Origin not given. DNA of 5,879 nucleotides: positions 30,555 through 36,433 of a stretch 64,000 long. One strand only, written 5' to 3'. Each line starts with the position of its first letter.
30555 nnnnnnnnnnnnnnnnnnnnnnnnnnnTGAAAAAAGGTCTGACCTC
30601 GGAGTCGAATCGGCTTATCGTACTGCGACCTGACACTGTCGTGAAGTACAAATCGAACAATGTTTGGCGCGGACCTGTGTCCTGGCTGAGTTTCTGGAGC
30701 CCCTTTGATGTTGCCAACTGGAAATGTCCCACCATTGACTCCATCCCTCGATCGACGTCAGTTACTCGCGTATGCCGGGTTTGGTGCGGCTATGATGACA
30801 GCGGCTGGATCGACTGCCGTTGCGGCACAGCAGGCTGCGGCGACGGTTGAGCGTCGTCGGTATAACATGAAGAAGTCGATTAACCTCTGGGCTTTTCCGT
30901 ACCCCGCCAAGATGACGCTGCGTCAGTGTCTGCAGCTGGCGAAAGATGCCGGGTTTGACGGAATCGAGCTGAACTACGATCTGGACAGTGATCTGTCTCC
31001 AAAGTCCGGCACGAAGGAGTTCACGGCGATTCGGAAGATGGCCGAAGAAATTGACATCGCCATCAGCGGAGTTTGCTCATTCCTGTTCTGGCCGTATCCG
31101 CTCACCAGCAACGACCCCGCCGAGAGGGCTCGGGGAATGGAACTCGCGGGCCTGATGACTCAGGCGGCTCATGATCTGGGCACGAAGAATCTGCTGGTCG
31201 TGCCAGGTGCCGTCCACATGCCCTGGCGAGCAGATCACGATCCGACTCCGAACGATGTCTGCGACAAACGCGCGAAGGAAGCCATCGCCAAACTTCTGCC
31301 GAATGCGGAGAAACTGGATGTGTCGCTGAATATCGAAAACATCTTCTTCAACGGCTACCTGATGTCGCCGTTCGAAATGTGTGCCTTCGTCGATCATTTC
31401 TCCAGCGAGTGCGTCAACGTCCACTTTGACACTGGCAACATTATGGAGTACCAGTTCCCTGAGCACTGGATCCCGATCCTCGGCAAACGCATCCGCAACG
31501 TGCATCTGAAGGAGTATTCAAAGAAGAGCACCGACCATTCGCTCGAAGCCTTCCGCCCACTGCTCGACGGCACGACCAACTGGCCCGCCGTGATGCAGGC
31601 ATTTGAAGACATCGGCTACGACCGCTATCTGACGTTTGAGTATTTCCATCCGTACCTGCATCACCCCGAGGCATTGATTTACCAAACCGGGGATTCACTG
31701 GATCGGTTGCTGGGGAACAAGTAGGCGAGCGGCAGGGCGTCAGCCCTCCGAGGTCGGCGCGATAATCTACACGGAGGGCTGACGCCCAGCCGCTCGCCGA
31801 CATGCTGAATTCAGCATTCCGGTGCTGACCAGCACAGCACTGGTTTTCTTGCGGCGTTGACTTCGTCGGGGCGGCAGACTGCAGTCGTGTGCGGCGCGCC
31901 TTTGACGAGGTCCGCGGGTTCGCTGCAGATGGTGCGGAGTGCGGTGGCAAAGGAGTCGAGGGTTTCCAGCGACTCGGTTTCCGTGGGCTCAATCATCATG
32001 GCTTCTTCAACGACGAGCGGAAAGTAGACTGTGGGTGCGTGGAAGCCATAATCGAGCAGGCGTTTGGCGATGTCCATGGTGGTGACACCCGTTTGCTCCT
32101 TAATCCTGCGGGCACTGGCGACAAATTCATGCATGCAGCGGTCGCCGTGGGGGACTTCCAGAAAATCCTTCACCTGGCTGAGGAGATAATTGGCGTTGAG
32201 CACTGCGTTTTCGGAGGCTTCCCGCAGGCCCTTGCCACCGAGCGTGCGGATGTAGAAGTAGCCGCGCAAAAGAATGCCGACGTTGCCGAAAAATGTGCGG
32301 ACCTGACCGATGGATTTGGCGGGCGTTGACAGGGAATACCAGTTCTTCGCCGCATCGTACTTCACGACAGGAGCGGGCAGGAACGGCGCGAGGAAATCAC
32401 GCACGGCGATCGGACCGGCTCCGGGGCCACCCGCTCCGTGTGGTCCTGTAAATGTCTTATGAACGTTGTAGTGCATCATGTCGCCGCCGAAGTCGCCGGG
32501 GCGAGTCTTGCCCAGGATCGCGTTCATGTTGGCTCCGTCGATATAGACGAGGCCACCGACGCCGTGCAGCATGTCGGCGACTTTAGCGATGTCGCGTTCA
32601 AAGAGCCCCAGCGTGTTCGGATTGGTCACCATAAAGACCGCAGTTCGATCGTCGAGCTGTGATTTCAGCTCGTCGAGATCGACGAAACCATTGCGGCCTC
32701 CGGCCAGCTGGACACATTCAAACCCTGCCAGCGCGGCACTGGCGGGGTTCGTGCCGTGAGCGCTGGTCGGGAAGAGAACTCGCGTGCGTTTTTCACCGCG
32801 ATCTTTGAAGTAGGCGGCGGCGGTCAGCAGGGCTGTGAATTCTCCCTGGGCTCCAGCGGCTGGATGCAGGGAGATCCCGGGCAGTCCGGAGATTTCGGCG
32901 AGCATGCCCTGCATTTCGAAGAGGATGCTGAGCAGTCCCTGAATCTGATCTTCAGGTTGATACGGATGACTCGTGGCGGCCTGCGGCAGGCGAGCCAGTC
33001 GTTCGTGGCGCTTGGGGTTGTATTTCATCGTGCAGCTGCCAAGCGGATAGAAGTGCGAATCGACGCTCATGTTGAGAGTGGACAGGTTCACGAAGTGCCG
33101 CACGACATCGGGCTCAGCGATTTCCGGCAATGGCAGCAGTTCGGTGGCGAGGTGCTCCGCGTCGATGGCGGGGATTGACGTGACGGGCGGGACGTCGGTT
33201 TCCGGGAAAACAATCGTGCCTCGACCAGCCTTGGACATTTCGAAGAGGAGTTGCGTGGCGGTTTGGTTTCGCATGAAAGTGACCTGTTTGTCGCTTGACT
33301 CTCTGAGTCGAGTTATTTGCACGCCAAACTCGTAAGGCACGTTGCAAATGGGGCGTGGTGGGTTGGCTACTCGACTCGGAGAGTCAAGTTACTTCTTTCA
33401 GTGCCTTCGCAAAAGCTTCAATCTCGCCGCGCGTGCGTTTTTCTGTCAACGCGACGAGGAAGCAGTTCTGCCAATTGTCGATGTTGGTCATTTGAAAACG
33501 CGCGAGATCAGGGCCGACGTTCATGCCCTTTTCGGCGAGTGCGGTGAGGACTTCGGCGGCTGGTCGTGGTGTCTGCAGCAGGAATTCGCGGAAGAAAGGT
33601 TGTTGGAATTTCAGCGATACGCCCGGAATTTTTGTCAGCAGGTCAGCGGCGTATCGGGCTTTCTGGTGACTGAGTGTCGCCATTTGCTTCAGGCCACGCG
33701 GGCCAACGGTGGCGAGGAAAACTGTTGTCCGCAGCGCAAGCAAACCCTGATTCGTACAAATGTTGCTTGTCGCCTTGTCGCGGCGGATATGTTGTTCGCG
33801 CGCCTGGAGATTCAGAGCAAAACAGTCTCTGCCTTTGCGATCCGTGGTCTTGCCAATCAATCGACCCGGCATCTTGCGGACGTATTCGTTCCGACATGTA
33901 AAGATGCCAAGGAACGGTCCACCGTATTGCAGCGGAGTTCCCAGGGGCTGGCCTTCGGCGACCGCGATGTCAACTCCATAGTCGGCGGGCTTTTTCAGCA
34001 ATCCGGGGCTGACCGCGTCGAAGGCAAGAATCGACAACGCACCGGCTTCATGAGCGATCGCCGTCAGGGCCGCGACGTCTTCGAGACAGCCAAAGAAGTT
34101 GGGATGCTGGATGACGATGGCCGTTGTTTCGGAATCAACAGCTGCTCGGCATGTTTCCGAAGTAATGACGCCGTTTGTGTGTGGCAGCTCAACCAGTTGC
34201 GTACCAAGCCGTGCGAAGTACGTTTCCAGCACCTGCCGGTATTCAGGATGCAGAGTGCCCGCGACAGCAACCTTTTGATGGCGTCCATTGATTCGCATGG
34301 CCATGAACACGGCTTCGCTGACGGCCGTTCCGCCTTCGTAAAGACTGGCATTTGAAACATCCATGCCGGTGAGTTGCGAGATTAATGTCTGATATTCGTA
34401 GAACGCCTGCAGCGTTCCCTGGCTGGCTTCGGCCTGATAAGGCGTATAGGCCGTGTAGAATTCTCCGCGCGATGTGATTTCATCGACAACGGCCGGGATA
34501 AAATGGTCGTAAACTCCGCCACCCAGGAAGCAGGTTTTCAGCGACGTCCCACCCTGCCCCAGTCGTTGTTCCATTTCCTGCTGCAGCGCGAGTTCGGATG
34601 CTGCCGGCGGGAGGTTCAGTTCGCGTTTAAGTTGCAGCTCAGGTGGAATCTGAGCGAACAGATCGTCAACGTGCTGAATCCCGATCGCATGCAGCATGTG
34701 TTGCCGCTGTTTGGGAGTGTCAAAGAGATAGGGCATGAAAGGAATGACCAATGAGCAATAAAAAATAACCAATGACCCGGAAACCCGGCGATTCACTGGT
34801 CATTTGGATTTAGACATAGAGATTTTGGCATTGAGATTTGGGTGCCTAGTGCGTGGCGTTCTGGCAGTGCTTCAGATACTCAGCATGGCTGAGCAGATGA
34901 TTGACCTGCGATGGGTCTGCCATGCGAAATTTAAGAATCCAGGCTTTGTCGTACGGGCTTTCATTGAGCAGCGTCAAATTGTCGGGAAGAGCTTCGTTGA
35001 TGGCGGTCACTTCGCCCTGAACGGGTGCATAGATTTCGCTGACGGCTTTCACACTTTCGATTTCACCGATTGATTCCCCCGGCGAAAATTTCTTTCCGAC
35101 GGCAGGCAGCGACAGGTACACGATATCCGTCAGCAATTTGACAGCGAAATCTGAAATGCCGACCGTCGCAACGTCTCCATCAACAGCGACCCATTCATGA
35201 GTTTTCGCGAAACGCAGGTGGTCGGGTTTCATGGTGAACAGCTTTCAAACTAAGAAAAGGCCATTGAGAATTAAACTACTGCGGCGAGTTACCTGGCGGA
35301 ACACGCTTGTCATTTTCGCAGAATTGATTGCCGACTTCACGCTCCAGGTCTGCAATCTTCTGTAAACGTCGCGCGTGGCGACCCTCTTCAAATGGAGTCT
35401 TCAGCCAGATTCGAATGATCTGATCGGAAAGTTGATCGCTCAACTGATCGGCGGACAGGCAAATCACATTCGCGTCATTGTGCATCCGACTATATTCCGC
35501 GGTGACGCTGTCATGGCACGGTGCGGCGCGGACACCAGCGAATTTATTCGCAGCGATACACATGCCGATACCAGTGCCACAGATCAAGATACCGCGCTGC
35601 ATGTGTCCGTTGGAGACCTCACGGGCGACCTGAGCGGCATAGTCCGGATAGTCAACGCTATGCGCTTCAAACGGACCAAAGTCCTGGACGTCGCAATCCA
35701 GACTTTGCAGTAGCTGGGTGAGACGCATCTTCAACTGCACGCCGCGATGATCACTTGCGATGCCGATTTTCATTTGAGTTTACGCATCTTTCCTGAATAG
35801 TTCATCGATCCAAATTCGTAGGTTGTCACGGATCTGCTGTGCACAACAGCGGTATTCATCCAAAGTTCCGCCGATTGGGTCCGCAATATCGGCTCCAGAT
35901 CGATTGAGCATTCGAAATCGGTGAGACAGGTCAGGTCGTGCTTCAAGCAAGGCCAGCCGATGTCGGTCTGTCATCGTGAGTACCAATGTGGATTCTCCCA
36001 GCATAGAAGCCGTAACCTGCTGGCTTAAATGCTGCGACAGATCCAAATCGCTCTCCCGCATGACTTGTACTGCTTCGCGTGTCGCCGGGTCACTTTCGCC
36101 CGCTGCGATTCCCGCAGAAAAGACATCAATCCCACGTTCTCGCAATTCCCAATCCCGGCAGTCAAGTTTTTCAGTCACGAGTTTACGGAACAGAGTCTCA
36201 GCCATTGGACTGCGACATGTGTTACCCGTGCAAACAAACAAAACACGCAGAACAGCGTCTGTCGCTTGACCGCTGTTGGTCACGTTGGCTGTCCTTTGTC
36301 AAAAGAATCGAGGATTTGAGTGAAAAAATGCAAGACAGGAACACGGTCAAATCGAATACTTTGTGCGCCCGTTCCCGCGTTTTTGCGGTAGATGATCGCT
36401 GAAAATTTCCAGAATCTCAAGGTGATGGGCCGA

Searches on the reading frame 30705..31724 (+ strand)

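Call 11: search_protein_families(library=pfam, proteins=[window:30705-31724:+], max_evalue=0.001)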
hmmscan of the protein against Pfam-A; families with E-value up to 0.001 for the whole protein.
window:30705-31724:+ (339 aa): 1 family
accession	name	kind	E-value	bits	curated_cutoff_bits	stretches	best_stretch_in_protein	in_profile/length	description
PF01261.30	AP_endonuc_2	-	1e-40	140.4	31.1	1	76-326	1-240/249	Xylose isomerase-like TIM barrel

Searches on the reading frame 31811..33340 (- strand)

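Call 11: search_protein_families(library=pfam, proteins=[window:31811-33340:-], max_evalue=0.001)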
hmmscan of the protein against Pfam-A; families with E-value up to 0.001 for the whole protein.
window:31811-33340:- (509 aa): 3 families
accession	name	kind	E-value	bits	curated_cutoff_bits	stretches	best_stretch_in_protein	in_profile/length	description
PF21478.3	GcvP2_C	-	1.4e-29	103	27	1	375-482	1-109/122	Glycine dehydrogenase, C-terminal domain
PF02347.22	GDC-P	-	1e-07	31.6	26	1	124-323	97-285/429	Glycine cleavage system P-protein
PF00266.25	Aminotran_5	-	6.6e-07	29.1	21.5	1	201-304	105-209/371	Aminotransferase class-V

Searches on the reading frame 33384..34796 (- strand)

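Call 12: search_protein_families(library=pfam, proteins=[window:33384-34796:-], max_evalue=0.001)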
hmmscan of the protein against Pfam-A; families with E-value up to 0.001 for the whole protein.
window:33384-34796:- (470 aa): 2 families
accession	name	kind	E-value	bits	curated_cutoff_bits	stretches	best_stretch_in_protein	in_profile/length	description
PF02347.22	GDC-P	-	2.4e-120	402.7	26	1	23-464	3-427/429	Glycine cleavage system P-protein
PF00266.25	Aminotran_5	-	1.7e-06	27.7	21.5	1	124-395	37-299/371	Aminotransferase class-V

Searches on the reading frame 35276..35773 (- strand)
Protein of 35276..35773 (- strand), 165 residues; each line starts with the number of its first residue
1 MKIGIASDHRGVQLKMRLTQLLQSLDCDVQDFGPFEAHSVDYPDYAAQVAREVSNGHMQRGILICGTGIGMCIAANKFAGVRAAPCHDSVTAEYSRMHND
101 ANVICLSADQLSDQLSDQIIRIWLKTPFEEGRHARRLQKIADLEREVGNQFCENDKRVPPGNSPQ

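Call 12: search_protein_families(library=pfam, proteins=[window:35276-35773:-], max_evalue=0.001)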
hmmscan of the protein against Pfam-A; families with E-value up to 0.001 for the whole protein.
window:35276-35773:- (165 aa): 1 family
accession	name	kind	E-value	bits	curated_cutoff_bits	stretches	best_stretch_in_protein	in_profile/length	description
PF02502.23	LacAB_rpiB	-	8.2e-54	181.8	24.7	1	3-140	1-138/138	Ribose/Galactose Isomerase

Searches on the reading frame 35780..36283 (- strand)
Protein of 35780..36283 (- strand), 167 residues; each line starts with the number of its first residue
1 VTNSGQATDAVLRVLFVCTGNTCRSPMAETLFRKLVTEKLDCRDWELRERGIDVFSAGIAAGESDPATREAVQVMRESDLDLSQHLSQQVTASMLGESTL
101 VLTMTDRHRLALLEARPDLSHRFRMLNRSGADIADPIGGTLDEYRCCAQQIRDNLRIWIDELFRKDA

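Call 12: search_protein_families(library=pfam, proteins=[window:35780-36283:-], max_evalue=0.001)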
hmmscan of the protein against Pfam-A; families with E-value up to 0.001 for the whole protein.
window:35780-36283:- (167 aa): 1 family
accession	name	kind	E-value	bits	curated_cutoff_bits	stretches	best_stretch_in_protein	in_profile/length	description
PF01451.26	LMWPc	-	2.4e-26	93.1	23.2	1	14-158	1-143/144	Low molecular weight phosphotyrosine protein phosphatase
